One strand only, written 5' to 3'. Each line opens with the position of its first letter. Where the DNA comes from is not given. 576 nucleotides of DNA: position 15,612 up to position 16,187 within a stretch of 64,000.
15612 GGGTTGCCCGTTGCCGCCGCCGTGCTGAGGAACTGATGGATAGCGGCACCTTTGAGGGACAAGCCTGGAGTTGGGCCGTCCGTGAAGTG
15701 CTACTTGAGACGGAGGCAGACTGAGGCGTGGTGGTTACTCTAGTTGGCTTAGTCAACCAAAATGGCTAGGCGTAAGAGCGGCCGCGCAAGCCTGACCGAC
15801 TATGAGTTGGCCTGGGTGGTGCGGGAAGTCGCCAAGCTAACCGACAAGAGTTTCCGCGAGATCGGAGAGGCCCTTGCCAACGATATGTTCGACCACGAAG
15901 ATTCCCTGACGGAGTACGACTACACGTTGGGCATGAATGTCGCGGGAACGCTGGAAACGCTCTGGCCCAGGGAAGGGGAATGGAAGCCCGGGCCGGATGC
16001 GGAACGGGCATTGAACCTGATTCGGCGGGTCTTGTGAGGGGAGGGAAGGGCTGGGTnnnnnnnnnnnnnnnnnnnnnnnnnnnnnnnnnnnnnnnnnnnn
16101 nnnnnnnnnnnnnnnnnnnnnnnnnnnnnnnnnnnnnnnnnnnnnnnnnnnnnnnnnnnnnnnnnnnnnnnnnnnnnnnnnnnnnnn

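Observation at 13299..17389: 4.1-kb element with perfect 25-bp terminal inverted repeats carrying an IS6-like transposase and restriction-modification cargo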

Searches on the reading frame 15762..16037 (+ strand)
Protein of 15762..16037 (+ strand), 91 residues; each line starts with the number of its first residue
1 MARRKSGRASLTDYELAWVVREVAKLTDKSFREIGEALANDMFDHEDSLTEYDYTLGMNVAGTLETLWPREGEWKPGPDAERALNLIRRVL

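Call 4: search_protein_families(library=pfam, proteins=[window:15762-16037:+], max_evalue=0.01)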
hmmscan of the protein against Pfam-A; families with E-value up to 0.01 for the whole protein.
window:15762-16037:+ (91 aa): 0 families

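Call 24: search_protein_families(library=ncbifam, proteins=[window:15762-16037:+], max_evalue=0.001)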
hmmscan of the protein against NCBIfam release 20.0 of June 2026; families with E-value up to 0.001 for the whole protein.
window:15762-16037:+ (91 aa): 0 families

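Call 25: search_protein_families(library=padloc, proteins=[window:15762-16037:+], max_evalue=0.001)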
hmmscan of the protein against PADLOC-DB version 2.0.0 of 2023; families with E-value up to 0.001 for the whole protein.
window:15762-16037:+ (91 aa): 0 families

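Call 53: find_homologous_proteins(query=window:15762-16037:+, max_evalue=0.001)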
Query window:15762-16037:+ (91 aa): 19 proteins with E <= 0.001 among 22 candidates.
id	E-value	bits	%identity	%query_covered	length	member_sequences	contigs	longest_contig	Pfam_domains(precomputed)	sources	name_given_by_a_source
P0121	4.9e-54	198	100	100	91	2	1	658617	-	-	-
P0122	1.2e-40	155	78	100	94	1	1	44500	-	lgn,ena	-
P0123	2.4e-38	148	76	100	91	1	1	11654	-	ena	-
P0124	7.6e-37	143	74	100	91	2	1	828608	-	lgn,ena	-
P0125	1.1e-36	142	75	98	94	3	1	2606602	-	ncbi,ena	-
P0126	5.3e-36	140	81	91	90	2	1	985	-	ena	-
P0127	3.1e-34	135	74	98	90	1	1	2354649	-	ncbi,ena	-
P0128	3.7e-30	122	71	87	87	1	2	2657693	-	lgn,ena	-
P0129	1.1e-29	120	67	100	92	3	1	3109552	-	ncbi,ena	-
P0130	1.8e-29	119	67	98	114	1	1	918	-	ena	-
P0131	7.5e-27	111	64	99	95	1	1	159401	-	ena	-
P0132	7.5e-26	108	61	96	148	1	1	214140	-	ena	-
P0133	4.4e-25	105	62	98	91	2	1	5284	-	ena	-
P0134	8.6e-25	104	57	99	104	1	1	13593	-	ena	-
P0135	1.4e-24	104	58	99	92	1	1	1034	-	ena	-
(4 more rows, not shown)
